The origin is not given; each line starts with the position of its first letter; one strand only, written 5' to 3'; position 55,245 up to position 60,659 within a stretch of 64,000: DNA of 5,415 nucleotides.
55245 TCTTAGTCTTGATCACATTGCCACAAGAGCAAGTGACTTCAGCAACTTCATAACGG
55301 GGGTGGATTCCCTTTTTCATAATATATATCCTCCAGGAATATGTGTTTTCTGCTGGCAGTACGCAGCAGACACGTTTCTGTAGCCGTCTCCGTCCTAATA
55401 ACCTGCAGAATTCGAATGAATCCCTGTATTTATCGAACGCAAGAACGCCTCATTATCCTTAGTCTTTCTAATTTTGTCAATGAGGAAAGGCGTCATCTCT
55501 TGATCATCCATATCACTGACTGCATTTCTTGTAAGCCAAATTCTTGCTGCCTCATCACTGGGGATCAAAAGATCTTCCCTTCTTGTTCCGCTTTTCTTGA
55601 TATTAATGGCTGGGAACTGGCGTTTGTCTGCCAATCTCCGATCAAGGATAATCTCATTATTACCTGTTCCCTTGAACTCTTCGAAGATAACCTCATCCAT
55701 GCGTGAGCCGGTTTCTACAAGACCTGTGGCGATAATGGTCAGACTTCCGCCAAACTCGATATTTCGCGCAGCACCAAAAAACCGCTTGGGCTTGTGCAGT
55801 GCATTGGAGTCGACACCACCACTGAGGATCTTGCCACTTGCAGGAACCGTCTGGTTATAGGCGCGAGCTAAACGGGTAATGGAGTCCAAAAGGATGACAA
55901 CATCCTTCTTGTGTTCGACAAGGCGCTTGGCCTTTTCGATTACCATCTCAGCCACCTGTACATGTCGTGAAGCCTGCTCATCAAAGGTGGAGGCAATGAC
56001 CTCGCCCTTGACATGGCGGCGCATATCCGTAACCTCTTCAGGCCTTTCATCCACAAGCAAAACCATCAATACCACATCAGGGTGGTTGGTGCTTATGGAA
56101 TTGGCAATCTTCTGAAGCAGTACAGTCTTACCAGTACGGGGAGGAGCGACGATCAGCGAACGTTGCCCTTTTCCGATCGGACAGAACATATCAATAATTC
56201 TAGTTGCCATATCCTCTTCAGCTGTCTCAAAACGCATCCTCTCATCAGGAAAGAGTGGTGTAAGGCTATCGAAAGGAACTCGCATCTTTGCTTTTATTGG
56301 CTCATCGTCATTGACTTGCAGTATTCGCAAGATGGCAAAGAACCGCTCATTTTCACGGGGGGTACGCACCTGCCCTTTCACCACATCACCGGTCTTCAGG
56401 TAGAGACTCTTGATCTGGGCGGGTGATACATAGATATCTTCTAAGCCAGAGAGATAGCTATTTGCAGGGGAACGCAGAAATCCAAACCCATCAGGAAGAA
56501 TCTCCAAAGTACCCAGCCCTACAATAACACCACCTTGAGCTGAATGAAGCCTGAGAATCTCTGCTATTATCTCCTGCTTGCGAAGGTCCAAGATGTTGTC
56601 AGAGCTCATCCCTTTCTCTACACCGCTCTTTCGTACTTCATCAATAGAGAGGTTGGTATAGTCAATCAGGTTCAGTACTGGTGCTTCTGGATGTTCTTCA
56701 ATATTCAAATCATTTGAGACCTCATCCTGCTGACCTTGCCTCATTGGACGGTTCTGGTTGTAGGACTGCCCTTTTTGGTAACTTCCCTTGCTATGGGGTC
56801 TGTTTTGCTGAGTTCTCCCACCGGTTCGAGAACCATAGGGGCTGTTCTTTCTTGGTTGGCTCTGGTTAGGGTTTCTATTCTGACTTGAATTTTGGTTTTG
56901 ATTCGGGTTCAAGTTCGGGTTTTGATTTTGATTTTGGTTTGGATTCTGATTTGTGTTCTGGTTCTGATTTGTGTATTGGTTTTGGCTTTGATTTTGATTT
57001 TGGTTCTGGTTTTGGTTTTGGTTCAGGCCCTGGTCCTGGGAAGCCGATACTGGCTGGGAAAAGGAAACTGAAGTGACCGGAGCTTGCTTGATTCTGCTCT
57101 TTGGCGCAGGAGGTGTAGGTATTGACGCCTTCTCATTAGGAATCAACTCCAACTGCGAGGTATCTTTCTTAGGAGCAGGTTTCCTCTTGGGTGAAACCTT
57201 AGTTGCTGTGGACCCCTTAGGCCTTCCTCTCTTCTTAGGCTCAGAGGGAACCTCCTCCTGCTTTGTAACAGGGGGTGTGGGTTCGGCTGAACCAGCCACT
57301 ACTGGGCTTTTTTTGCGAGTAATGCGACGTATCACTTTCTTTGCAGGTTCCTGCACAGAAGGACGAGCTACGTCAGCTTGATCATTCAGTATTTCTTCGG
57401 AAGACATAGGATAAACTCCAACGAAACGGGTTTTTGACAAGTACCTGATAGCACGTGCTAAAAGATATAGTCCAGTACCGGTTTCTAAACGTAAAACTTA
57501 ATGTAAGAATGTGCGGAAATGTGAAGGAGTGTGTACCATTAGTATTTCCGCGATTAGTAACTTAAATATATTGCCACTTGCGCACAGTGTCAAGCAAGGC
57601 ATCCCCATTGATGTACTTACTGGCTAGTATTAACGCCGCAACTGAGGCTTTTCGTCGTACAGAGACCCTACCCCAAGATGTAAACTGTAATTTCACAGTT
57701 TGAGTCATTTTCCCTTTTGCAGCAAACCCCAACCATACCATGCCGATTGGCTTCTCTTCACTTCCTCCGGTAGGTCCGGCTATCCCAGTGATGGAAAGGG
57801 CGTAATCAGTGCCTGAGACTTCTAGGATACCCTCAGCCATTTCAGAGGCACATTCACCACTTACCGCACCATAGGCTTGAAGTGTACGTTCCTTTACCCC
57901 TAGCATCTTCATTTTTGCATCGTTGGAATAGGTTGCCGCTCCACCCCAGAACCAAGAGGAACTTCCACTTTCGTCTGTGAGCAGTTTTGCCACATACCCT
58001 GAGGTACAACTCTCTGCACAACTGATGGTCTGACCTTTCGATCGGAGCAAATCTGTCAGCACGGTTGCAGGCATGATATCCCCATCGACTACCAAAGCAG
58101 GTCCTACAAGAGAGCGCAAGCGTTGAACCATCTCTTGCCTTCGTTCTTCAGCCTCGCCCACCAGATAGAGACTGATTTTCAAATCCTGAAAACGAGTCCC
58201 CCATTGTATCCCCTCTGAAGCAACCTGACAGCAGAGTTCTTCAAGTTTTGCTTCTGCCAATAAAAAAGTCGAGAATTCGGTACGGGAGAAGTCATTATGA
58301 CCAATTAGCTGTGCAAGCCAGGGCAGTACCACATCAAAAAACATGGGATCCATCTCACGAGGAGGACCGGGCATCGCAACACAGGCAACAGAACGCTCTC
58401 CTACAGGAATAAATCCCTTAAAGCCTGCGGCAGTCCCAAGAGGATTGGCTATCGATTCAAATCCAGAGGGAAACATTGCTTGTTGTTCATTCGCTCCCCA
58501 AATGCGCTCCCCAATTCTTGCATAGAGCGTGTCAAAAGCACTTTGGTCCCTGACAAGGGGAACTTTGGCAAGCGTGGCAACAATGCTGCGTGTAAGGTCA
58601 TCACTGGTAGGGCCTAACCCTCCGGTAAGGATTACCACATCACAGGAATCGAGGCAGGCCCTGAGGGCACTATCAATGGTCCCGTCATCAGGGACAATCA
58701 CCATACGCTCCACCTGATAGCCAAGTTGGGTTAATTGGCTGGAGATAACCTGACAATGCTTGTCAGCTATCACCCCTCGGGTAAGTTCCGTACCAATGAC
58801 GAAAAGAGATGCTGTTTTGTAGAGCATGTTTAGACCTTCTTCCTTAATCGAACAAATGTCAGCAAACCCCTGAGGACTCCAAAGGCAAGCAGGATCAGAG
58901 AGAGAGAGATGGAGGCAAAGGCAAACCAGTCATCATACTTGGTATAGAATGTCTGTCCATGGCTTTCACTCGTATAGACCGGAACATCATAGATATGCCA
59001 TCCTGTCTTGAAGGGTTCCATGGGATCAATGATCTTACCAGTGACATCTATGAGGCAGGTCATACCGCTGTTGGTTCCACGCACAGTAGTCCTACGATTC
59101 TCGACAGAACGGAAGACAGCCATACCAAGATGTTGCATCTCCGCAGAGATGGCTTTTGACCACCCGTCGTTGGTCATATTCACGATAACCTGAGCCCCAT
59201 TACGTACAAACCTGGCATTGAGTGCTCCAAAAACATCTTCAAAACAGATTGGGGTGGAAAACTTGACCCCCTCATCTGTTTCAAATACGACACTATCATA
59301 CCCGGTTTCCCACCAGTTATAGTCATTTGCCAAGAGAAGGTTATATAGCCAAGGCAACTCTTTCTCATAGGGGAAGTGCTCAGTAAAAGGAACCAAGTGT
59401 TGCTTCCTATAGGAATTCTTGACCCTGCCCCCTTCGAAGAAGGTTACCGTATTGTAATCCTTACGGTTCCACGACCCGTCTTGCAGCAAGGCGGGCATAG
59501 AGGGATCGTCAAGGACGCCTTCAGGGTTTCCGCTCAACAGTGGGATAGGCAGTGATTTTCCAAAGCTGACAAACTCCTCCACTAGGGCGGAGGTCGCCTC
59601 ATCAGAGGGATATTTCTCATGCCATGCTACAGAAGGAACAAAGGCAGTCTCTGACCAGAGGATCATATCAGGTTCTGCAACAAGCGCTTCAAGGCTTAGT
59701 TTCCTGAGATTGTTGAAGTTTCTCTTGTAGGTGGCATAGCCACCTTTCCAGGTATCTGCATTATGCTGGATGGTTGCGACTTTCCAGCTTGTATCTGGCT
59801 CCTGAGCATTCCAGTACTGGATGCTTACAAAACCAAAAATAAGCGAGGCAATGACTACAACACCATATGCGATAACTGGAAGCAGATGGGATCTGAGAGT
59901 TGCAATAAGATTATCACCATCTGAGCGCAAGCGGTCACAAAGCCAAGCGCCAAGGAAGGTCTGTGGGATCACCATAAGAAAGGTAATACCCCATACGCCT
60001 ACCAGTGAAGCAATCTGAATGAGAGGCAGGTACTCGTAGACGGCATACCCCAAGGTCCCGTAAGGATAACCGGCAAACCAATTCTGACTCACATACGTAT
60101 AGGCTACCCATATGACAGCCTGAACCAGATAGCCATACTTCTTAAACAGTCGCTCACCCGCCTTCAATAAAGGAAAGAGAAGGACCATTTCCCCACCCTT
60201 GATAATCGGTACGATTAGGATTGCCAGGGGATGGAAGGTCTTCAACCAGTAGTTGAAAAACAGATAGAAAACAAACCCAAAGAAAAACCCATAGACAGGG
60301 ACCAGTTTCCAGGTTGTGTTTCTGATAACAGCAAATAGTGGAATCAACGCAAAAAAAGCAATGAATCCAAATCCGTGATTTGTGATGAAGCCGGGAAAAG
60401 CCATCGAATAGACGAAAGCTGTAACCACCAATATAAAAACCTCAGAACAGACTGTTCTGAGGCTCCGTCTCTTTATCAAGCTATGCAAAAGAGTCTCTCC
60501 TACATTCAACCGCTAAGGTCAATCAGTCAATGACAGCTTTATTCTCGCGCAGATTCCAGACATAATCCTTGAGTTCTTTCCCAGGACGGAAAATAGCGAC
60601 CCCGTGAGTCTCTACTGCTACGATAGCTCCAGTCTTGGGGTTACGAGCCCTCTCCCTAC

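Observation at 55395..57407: Rho factor with an AT-hook-like RGRPKG and a 60-residue (NQ)n prion-like tract encoded by hexanucleotide repeats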

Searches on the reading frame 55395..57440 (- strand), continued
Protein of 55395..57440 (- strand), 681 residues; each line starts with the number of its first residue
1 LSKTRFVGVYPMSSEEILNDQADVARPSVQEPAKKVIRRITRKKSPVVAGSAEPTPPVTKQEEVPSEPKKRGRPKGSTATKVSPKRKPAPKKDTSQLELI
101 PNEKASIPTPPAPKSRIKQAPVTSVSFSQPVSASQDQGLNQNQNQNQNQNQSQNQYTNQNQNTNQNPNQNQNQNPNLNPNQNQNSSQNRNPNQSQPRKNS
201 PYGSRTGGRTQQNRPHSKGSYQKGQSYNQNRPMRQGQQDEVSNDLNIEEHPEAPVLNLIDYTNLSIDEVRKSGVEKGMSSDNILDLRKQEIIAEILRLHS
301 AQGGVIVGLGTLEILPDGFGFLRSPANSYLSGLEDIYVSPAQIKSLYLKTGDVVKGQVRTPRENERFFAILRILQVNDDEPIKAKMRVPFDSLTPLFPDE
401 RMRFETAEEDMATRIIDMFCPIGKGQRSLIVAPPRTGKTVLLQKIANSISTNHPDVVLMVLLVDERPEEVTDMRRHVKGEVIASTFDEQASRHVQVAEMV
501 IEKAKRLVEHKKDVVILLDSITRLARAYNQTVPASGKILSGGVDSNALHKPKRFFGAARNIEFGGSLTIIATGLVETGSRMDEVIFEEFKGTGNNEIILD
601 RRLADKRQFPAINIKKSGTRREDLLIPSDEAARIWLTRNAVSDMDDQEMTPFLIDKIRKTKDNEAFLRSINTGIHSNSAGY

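Call 7: find_related_loci(query=window:55395-57407:-, collection=genome_contigs, flank=4000)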
Query window:55395-57407:- (670 aa) in genome_contigs; peptide patterns used: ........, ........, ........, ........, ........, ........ (x = any residue, [..] = any of these).
600 stretches matched a pattern (row limit reached: there are more); 506 encode a relative of the query (tblastn E <= 1e-3); the best 80 are kept; 80 distinct loci.
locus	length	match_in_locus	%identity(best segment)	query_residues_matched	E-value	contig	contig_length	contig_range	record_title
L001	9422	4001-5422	83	194-670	0e+0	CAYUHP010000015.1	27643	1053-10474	MAG TPA_asm: uncultured Sphaerochaeta sp. isolate binchicken_co39_465 genome assembly, contig: NODE_4154_length_27643_co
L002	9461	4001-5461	65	158-663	0e+0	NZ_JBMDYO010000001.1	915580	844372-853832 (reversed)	Pleomorphochaeta sp. DL1XJH-081 NODE_1_length_915580_cov_171.114197, whole genome shotgun sequence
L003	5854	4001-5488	62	147-662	0e+0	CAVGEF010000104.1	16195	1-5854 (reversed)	Bacteroidaceae bacterium isolate H07645-L1_cleanbin_000048 genome assembly, contig: Spades_H07645-L1_contig_1922, whole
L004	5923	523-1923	65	196-661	0e+0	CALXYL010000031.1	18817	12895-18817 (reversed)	MAG: uncultured Spirochaetaceae bacterium isolate BRZ_RF__bin124 genome assembly, contig: BRZ_RF__NODE_4042_length_18817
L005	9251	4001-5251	70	245-661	0e+0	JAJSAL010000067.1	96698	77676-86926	MAG: Spirochaetes bacterium isolate Dive96_bin4.94 k141_1561657, whole genome shotgun sequence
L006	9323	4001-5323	66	226-661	0e+0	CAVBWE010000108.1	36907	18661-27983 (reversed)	Sphaerochaetaceae bacterium isolate H07602-L1_cleanbin_000048 genome assembly, contig: Spades_H07602-L1_contig_543, whol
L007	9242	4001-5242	67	249-662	0e+0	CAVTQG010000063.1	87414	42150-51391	MAG: uncultured Spirochaetota bacterium isolate MFD00709.bin.3.160 genome assembly, contig: contig_99403, whole genome s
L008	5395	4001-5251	67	245-661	0e+0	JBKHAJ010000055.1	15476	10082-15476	MAG: Spirochaetia bacterium isolate D1M01_14 NODE_5786_length_15476_cov_5.273004, whole genome shotgun sequence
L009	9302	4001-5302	66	233-661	0e+0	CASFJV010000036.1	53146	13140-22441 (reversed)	uncultured Spirochaetales bacterium isolate CO.O77.metabat-bins.102 genome assembly, contig: CO.O77.metabat-bins.102.fa_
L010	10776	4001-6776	62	245-660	5e-171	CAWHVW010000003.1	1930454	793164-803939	MAG: uncultured Acidobacteriota bacterium isolate MFD04463.bin.2.212 genome assembly, contig: contig_48377, whole genome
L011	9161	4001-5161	66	275-661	6e-170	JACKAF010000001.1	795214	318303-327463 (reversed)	MAG: Bdellovibrionaceae bacterium isolate HK-STAS-BDEL_A-1 HK-STAS-BDEL_A-1_1, whole genome shotgun sequence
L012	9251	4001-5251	61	242-660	5e-170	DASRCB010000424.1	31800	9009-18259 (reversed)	MAG TPA_asm: Bryobacteraceae bacterium isolate SMAG_U9942 k141_201715, whole genome shotgun sequence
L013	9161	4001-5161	66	275-661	7e-170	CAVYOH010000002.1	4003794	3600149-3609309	MAG: Terriglobia bacterium isolate MFD05841.bin.1.15 genome assembly, contig: contig_4880, whole genome shotgun sequence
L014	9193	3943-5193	60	242-660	9e-170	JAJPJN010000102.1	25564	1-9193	MAG: Terriglobia bacterium isolate Centralia_MAG_491 k107_22955065, whole genome shotgun sequence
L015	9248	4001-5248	61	243-660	1e-169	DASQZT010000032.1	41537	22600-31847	MAG TPA_asm: Bryobacteraceae bacterium isolate SMAG_U11099 k141_183028, whole genome shotgun sequence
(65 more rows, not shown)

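Call 11: list_cluster_members(proteins=[window:55395-57407:-, P0001, P0002])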
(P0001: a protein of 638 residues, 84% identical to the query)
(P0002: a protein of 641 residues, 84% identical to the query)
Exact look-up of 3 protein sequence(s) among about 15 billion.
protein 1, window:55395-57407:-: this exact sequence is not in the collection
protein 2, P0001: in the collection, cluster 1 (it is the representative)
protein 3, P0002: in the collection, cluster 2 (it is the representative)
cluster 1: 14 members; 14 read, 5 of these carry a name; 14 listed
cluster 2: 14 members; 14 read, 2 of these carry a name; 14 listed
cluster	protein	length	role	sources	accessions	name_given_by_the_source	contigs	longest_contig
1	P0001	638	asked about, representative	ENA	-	-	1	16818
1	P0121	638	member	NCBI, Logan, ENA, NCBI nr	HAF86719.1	MAG TPA: transcription termination factor Rho [Sphaerochaeta sp.] | transcription termination factor Rho [Sphaerochaeta sp.]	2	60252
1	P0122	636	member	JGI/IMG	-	transcription termination factor Rho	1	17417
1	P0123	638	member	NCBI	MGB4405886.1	MAG: transcription termination factor Rho [Sphaerochaeta sp.]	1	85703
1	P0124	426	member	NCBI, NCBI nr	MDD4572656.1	MAG: transcription termination factor Rho, partial [Sphaerochaeta sp.] | transcription termination factor Rho [Sphaerochaeta sp.]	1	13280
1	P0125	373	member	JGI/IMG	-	transcription termination factor Rho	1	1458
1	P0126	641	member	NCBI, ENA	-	-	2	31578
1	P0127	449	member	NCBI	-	-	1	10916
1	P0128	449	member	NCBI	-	-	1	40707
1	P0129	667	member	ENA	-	-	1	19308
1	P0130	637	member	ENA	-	-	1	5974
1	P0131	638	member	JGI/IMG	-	-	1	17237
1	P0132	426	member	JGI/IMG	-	-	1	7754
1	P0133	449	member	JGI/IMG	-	-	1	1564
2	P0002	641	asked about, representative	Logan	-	-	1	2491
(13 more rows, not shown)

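Call 40: predict_structure(alignment_id=A1)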
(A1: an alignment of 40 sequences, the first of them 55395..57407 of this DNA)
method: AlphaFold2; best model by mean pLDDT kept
length: 670 residues; sequences in the alignment: 40
mean_pLDDT: 55.9   pTM: 0.44
mean pLDDT of the five models: 55.9, 55.9, 55.8, 55.2, 54.4
residues with pLDDT >= 90: 65; 70-90: 160; 50-70: 89; < 50: 356
segments of 3 or more residues with pLDDT < 50: 1-31, 33-62, 64-230, 382-397, 410-424, 527-547, 564-615, 630-636, 660-670
pLDDT, mean of each block of 10 residues (from residue 1): 33 34 38 37 35 37 36 36 34 34 33 30 33 34 37 37 37 35 36 35 41 39 42 81 90 89 92 90 91 90 86 64 84 86 90 85 87 68 41 45 62 40 58 80 85 83 84 73 81 79 80 69 48 38 47 68 45 31 39 36 32 49 52 48 62 57 38
secondary structure, 60 per line:
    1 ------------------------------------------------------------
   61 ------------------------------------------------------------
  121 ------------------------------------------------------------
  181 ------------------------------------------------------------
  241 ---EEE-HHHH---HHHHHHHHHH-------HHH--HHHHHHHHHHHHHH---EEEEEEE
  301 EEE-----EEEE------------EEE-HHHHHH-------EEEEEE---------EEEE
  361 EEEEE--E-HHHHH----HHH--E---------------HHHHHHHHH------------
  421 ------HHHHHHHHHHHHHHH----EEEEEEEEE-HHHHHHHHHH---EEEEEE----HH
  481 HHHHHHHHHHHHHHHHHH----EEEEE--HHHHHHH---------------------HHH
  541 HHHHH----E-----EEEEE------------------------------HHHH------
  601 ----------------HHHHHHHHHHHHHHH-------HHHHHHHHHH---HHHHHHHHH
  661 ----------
elements in order (helices of 4 or more, strands of 3 or more residues): E244-246 H248-251 H255-264 H277-290 E294-303 E309-312 E325-327 H329-334 E342-347 E357-365 H370-374 H400-408 H427-441 E446-454 H456-465 E469-474 H479-498 E503-507 H510-516 H538-545 E556-560 H591-594 H617-631 H639-648 H652-660

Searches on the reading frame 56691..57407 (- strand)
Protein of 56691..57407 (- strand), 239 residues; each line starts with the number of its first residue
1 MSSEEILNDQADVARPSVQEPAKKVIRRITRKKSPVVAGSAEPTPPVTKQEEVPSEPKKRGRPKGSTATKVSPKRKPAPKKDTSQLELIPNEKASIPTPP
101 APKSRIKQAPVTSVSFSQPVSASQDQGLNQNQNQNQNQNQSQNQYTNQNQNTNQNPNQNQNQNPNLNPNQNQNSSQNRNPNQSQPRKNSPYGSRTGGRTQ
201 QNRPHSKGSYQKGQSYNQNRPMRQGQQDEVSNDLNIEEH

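Call 44: search_protein_families(library=pfam, proteins=[window:56691-57407:-], max_evalue=10)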
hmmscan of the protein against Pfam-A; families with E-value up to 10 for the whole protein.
seq(239 aa): 1 family
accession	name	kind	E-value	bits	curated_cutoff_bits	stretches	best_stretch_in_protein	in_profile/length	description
PF03153.18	TFIIA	-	9.2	6.5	36.2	0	22-230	81-272/415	Transcription factor IIA, alpha/beta subunit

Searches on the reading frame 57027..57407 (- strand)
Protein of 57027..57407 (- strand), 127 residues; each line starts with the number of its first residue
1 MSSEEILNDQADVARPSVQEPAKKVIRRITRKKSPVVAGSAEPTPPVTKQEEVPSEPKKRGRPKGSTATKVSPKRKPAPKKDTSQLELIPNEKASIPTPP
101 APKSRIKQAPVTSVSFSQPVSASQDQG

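Call 23: find_related_loci(query=window:57027-57407:-, collection=metagenome_contigs, flank=2500)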
Query seq(127 aa) (127 aa) in metagenome_contigs; peptide patterns used: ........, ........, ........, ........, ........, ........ (x = any residue, [..] = any of these).
499 stretches matched a pattern; 6 encode a relative of the query (tblastn E <= 1e-3); 6 distinct loci.
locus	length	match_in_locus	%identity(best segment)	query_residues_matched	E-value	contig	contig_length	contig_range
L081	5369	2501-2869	79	1-123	2e-52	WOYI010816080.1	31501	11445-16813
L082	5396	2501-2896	62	1-126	5e-41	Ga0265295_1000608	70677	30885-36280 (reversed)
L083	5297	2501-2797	81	1-97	7e-40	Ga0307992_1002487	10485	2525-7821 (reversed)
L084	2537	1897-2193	81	1-97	9e-40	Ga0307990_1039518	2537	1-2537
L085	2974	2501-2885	57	1-123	2e-23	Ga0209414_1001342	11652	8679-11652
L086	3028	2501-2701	66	1-64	9e-19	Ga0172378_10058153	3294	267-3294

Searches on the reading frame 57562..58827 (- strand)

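Call 38: search_protein_families(library=pfam, proteins=[window:57562-58827:-], max_evalue=0.00001)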
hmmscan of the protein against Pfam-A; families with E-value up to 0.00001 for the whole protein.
window:57562-58827:- (421 aa): 2 families
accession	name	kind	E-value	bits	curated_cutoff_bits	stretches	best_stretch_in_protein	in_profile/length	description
PF02464.23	CinA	-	1.9e-50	170.9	23.5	1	255-404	6-153/155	Competence-damaged protein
PF00994.29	MoCF_biosynth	-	4.8e-27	94.9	26.6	1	9-172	3-143/144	Probable molybdopterin binding domain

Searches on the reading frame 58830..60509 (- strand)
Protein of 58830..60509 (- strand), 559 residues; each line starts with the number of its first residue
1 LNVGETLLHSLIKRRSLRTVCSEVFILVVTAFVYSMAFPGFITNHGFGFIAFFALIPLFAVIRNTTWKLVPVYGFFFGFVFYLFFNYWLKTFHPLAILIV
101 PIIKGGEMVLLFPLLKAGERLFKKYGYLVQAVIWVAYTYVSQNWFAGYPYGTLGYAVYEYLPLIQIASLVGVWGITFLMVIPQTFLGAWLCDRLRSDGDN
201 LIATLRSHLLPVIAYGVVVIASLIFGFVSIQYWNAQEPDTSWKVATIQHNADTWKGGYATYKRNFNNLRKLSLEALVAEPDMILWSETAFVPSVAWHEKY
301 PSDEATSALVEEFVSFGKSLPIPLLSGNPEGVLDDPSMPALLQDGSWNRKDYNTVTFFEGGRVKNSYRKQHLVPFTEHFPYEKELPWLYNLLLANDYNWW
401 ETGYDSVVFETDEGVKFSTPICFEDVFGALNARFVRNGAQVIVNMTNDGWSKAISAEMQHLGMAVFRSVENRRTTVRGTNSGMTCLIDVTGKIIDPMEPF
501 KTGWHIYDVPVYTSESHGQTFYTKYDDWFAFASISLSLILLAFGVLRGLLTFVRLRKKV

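Call 38: search_protein_families(library=pfam, proteins=[window:58830-60509:-], max_evalue=0.00001)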
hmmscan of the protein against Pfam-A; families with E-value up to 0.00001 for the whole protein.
window:58830-60509:- (559 aa): 2 families
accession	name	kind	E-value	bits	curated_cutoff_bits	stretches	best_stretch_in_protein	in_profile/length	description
PF20154.4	LNT_N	-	7.1e-21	75.5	27.1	1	31-181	2-155/159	Apolipoprotein N-acyltransferase N-terminal domain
PF00795.27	CN_hydrolase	-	3.2e-14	53.3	23.2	1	243-509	1-246/256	Carbon-nitrogen hydrolase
